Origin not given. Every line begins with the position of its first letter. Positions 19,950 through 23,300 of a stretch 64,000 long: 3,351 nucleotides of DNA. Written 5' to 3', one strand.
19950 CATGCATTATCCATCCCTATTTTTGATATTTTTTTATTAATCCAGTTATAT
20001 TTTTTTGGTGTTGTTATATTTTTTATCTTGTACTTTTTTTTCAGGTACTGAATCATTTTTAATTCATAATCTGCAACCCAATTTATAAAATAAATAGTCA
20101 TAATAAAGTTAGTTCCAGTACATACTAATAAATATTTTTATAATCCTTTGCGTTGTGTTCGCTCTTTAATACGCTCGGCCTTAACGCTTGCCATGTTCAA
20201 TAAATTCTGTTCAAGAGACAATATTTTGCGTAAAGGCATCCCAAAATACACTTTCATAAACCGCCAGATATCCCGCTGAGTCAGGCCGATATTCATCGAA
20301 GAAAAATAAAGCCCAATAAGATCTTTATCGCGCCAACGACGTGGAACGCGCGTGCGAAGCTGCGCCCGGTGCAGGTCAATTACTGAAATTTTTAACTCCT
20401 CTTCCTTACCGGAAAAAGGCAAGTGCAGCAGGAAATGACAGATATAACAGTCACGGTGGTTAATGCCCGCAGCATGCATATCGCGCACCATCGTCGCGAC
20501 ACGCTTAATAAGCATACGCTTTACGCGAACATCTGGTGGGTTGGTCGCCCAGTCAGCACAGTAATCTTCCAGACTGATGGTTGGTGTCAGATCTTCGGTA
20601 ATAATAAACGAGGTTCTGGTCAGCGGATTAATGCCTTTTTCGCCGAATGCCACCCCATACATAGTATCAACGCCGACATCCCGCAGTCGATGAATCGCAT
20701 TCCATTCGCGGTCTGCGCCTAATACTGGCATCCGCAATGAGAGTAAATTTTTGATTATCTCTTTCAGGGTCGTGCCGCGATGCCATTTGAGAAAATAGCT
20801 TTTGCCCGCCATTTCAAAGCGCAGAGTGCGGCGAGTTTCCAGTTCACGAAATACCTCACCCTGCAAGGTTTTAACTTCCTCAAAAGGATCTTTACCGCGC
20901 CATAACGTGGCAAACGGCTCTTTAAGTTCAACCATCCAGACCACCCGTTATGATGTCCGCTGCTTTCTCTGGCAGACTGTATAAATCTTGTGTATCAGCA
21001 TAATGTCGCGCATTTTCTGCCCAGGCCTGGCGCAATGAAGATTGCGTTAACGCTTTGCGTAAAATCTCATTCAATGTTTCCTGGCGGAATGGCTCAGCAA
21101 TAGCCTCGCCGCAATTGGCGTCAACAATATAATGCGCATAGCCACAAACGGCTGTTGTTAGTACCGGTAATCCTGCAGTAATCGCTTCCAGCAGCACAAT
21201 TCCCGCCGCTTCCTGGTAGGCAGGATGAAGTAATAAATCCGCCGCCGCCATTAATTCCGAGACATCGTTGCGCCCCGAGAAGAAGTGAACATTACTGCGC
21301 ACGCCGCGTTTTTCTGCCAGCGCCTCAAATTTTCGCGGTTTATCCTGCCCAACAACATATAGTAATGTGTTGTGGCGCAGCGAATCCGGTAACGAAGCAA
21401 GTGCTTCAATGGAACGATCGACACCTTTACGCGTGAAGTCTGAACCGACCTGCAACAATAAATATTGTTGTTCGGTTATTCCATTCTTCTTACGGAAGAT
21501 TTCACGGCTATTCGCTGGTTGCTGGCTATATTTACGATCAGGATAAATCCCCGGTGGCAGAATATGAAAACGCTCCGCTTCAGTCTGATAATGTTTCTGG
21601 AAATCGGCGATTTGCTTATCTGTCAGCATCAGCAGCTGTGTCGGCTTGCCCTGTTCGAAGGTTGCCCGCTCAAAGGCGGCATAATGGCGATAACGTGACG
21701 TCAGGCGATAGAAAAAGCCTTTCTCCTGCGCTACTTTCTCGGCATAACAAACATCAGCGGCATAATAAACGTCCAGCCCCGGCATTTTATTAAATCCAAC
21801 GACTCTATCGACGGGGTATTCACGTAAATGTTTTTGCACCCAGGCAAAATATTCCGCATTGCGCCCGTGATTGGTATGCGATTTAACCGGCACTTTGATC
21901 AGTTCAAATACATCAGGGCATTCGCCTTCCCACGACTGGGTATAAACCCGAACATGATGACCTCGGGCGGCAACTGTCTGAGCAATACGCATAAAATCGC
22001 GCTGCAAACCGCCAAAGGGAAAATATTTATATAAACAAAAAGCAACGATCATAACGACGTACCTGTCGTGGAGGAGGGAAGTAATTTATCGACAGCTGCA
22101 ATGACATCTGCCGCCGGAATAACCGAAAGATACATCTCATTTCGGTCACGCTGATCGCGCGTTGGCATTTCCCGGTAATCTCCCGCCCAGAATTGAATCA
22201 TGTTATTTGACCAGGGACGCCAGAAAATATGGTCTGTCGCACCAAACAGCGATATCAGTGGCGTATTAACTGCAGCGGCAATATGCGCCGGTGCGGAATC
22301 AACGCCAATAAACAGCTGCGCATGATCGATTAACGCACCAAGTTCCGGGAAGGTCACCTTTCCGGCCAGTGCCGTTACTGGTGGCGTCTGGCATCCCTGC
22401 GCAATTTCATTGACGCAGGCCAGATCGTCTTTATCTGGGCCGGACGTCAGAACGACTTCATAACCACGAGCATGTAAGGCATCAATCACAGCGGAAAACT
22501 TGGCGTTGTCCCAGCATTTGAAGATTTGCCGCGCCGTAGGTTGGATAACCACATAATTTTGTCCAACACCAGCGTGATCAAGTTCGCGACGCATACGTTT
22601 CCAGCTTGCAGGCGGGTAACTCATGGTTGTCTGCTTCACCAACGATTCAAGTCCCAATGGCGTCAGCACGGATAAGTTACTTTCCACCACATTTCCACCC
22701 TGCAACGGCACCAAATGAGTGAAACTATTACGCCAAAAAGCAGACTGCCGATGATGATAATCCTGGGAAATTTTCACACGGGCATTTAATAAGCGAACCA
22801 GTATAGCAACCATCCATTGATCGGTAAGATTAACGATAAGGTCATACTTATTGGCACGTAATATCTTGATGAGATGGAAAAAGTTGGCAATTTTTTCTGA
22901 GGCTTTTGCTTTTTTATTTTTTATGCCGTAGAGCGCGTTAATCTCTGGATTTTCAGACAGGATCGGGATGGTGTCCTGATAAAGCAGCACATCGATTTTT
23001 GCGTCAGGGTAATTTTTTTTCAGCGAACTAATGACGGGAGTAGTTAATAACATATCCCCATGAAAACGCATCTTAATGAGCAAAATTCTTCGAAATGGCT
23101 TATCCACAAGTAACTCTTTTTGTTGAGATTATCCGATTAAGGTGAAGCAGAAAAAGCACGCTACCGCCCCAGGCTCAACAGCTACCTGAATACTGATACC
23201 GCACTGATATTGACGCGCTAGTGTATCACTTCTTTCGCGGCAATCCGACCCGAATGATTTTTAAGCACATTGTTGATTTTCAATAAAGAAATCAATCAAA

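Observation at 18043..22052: Tight translational coupling along the waaQ operon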

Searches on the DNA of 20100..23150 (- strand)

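Call 11: search_dna_similar(query=window:20100-23150:-, collection=ecoli_genomes, mode=near, max_rows=30, rows=spread)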
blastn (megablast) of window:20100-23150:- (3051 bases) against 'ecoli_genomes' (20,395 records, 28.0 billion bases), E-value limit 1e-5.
Records with a match: 4941; places in all: 4943; records where one place covers at least 80% of the query: 4934.
Genomes with a match: 4941 of 5426; with a place that covers at least 80% of the query: 4934. Places per genome that has any: lowest 1, median 1, highest 3. On chromosomes: 4942 places; on plasmids: 1.
Best place of each record, by identity: >=99% 345; 95-99% 4124; 80-90% 6; 60-80% 466.
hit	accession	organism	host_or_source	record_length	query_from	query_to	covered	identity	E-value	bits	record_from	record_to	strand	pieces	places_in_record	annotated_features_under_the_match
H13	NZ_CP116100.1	Escherichia coli strain DETEC-P881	ICU patient oral swab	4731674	1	3051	100%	98.9%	0e+0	5446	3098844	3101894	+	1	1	waaG: glycosyltransferase family 4 protein | rfaQ: lipopolysaccharide core heptosyltransferase RfaQ | rfaP: lipopolysaccharide core heptose(I) kinase RfaP | rfaS: LPS core biosynthesis protein RfaS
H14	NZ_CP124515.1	Escherichia coli strain AVS0282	wastewater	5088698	1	3051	100%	98.1%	0e+0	5313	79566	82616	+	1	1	waaG: glycosyltransferase family 4 protein | rfaQ: lipopolysaccharide core heptosyltransferase RfaQ | rfaP: lipopolysaccharide core heptose(I) kinase RfaP | rfaS: LPS core biosynthesis protein RfaS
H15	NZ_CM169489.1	Escherichia coli strain EC12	Homo sapiens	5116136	1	3051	100%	98.1%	0e+0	5313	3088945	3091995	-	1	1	waaG: glycosyltransferase family 4 protein | rfaQ: lipopolysaccharide core heptosyltransferase RfaQ | rfaP: lipopolysaccharide core heptose(I) kinase RfaP | waaS: LPS core biosynthesis protein WaaS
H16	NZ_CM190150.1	Escherichia coli strain 21319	Homo sapiens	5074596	1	3051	100%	98.1%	0e+0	5313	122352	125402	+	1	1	waaG: glycosyltransferase family 4 protein | rfaQ: lipopolysaccharide core heptosyltransferase RfaQ | rfaP: lipopolysaccharide core heptose(I) kinase RfaP | waaS: LPS core biosynthesis protein WaaS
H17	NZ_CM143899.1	Escherichia coli strain E22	Homo sapiens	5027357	1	2909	95%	99.5%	0e+0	5295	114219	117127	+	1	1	waaG: glycosyltransferase family 4 protein | rfaQ: lipopolysaccharide core heptosyltransferase RfaQ | rfaP: lipopolysaccharide core heptose(I) kinase RfaP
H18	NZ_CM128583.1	Escherichia coli strain 401656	Homo sapiens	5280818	1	2908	95%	99.2%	0e+0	5249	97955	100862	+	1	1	waaG: glycosyltransferase family 4 protein | rfaQ: lipopolysaccharide core heptosyltransferase RfaQ | rfaP: lipopolysaccharide core heptose(I) kinase RfaP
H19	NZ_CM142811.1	Escherichia coli strain GPEC464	chicken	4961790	1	2909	95%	98.7%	0e+0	5168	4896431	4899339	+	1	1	waaG: glycosyltransferase family 4 protein | rfaQ: lipopolysaccharide core heptosyltransferase RfaQ | rfaP: lipopolysaccharide core heptose(I) kinase RfaP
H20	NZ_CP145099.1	Escherichia coli strain PS_131_S11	Homo sapiens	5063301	1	2909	95%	98.6%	0e+0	5151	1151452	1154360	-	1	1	waaG: glycosyltransferase family 4 protein | rfaQ: lipopolysaccharide core heptosyltransferase RfaQ | rfaP: lipopolysaccharide core heptose(I) kinase RfaP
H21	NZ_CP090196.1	Escherichia coli strain YL3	Homo sapiens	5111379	1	2909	95%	98.6%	0e+0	5145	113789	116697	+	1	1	waaG: glycosyltransferase family 4 protein | rfaQ: lipopolysaccharide core heptosyltransferase RfaQ | rfaP: lipopolysaccharide core heptose(I) kinase RfaP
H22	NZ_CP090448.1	Escherichia coli strain PT62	pigeon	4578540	1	2923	96%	98.1%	0e+0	5088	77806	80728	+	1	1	waaG: glycosyltransferase family 4 protein | rfaQ: lipopolysaccharide core heptosyltransferase RfaQ | rfaP: lipopolysaccharide core heptose(I) kinase RfaP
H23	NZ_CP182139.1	Escherichia coli strain CUWW06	wastewater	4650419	1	2909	95%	98.6%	0e+0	5140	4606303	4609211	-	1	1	waaG: glycosyltransferase family 4 protein | rfaQ: lipopolysaccharide core heptosyltransferase RfaQ | rfaP: lipopolysaccharide core heptose(I) kinase RfaP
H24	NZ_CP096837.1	Escherichia coli strain PS10-3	small intestine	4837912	1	2909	95%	98.5%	0e+0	5134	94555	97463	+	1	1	waaG: glycosyltransferase family 4 protein | rfaQ: lipopolysaccharide core heptosyltransferase RfaQ | rfaP: lipopolysaccharide core heptose(I) kinase RfaP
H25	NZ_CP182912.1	Escherichia coli strain FAHZZU6014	Homo sapiens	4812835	1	2909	95%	98.5%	0e+0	5134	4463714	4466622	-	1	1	waaG: glycosyltransferase family 4 protein | rfaQ: lipopolysaccharide core heptosyltransferase RfaQ | rfaP: lipopolysaccharide core heptose(I) kinase RfaP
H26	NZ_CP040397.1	Escherichia coli strain BA22372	Homo sapiens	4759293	1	2909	95%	98.5%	0e+0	5129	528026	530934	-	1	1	waaG: glycosyltransferase family 4 protein | rfaQ: lipopolysaccharide core heptosyltransferase RfaQ | rfaP: lipopolysaccharide core heptose(I) kinase RfaP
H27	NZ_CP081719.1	Escherichia coli strain CX05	-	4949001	1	2909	95%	98.5%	0e+0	5123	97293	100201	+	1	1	waaG: glycosyltransferase family 4 protein | rfaQ: lipopolysaccharide core heptosyltransferase RfaQ | rfaP: lipopolysaccharide core heptose(I) kinase RfaP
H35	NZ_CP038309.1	Escherichia coli O157:H7 strain Show KS 470-1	cattle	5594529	1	2909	95%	98.3%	0e+0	5096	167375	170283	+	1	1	waaG: glycosyltransferase family 4 protein | rfaQ: lipopolysaccharide core heptosyltransferase RfaQ | rfaP: lipopolysaccharide core heptose(I) kinase RfaP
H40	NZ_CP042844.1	Escherichia coli strain JME66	not applicable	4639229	1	3051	100%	76.8%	0e+0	1676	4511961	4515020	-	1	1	rfaG: lipopolysaccharide glucosyltransferase I | rfaQ: lipopolysaccharide core heptosyltransferase RfaQ | rfaP: lipopolysaccharide core heptose(I) kinase RfaP | rfaS: LPS core biosynthesis protein RfaS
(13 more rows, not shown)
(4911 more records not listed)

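Call 13: get_annotated_region(hit=H40, flank=4500)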
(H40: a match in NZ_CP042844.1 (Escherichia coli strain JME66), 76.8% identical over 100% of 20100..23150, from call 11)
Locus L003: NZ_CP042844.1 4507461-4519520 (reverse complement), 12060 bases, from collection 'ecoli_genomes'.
description: Escherichia coli strain JME66 chromosome, complete genome
organism: Escherichia coli strain JME66 (NCBI taxid 562)
replicon: chromosome; assembly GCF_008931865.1
host: not applicable; source: not applicable; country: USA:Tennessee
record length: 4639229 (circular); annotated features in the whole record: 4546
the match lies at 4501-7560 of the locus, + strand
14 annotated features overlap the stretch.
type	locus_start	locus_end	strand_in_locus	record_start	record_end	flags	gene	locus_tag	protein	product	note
CDS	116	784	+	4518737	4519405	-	radC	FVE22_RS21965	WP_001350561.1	RadC family protein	-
CDS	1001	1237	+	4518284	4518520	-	rpmB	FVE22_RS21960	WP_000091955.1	50S ribosomal protein L28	-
CDS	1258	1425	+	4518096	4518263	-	rpmG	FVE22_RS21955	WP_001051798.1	50S ribosomal protein L33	-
CDS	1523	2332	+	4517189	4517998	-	mutM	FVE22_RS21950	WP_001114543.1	bifunctional DNA-formamidopyrimidine glycosylase/DNA-(apurinic or apyrimidinic site) lyase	-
CDS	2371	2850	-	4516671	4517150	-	coaD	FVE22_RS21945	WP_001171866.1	pantetheine-phosphate adenylyltransferase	-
CDS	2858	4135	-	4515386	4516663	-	waaA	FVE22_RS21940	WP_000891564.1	lipid IV(A) 3-deoxy-D-manno-octulosonic acid transferase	-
CDS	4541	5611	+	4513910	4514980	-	rfaQ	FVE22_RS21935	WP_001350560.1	lipopolysaccharide core heptosyltransferase RfaQ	-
CDS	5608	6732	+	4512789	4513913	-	rfaG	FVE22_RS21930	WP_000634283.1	lipopolysaccharide glucosyltransferase I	-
CDS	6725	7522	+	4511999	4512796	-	rfaP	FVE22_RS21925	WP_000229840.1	lipopolysaccharide core heptose(I) kinase RfaP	-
CDS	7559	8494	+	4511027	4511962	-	rfaS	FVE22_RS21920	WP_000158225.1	LPS core biosynthesis protein RfaS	-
CDS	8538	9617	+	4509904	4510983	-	waaB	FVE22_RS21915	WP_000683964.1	lipopolysaccharide 1,6-galactosyltransferase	-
CDS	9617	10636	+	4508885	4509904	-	waaO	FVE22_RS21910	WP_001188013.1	lipopolysaccharide 3-alpha-galactosyltransferase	-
CDS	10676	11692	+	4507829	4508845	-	rfaJ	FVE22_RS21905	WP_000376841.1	lipopolysaccharide 1,2-glucosyltransferase RfaJ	-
CDS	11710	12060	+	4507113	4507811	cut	rfaY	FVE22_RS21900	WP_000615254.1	lipopolysaccharide core heptose(II) kinase RfaY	-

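Call 14: get_annotated_region(hit=H35, flank=4500)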
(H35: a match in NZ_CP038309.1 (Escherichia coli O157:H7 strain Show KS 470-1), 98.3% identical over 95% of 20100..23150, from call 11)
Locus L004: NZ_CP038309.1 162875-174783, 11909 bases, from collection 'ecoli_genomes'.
description: Escherichia coli O157:H7 strain Show KS 470-1 chromosome, complete genome
organism: Escherichia coli O157:H7 strain Show KS 470-1 (NCBI taxid 83334)
replicon: chromosome; assembly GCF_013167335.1
host: cattle; source: cattle feces; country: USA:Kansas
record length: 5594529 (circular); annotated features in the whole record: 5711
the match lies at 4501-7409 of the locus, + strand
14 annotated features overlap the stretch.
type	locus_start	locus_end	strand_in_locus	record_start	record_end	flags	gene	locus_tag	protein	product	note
CDS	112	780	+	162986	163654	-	radC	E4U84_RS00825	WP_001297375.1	RadC family protein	-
CDS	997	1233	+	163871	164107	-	rpmB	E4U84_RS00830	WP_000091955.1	50S ribosomal protein L28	-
CDS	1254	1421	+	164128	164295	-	rpmG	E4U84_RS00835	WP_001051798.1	50S ribosomal protein L33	-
CDS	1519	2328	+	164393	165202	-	mutM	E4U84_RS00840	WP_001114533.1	bifunctional DNA-formamidopyrimidine glycosylase/DNA-(apurinic or apyrimidinic site) lyase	-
CDS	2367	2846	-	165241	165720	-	coaD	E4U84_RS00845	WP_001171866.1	pantetheine-phosphate adenylyltransferase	-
CDS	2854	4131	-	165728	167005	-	waaA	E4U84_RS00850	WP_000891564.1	lipid IV(A) 3-deoxy-D-manno-octulosonic acid transferase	-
CDS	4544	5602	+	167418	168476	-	rfaQ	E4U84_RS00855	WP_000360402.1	lipopolysaccharide core heptosyltransferase RfaQ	-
CDS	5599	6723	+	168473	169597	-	waaG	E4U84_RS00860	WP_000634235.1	glycosyltransferase family 4 protein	-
CDS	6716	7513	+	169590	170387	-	rfaP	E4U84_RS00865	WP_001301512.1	lipopolysaccharide core heptose(I) kinase RfaP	-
CDS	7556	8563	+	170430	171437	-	waaO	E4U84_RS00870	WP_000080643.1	lipopolysaccharide 3-alpha-galactosyltransferase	-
CDS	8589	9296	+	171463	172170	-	rfaY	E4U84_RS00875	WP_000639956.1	lipopolysaccharide core heptose(II) kinase RfaY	-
CDS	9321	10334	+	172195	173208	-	-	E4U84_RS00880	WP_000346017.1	UDP-glucose--(galactosyl) LPS alpha1,2-glucosyltransferase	-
CDS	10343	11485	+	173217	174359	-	-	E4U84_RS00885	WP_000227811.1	lipopolysaccharide N-acetylglucosaminyltransferase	-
CDS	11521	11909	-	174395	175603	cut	rfaL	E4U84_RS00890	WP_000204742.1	O-antigen ligase RfaL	-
